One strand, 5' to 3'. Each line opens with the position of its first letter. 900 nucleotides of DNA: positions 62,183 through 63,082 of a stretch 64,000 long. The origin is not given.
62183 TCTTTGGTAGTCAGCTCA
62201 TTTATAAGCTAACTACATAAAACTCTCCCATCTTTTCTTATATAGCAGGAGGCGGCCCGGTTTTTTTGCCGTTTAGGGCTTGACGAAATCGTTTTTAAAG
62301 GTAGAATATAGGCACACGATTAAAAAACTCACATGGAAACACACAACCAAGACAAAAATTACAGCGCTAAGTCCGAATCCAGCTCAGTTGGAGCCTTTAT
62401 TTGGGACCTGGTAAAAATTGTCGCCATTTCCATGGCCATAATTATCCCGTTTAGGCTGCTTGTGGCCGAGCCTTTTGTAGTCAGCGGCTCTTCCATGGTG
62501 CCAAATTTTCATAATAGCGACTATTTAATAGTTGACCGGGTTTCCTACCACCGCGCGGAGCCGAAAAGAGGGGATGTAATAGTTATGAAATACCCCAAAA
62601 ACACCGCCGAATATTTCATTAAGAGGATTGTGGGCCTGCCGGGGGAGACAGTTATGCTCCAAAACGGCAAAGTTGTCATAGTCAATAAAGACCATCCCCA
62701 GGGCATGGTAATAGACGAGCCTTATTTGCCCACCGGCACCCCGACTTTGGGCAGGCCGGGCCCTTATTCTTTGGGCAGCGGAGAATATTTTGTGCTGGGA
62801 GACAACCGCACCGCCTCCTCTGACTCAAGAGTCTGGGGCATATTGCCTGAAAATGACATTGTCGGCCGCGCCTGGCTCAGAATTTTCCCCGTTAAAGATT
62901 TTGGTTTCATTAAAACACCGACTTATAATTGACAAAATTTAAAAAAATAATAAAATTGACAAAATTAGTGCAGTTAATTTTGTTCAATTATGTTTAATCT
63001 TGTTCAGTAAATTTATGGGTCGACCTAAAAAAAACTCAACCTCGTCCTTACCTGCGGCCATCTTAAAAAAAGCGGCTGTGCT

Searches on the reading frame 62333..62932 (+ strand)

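Call 109: search_protein_families(library=pfam, proteins=[window:62333-62932:+], max_evalue=0.001)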
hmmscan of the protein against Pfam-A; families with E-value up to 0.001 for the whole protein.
window:62333-62932:+ (199 aa): 2 families
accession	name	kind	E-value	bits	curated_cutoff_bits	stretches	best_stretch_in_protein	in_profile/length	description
PF10502.14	Peptidase_S26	-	1.6e-41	142.5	22.9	1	24-184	2-167/168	Signal peptidase, peptidase S26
PF00717.28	Peptidase_S24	-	2.9e-05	24.2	23.3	1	49-110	39-92/116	Peptidase S24-like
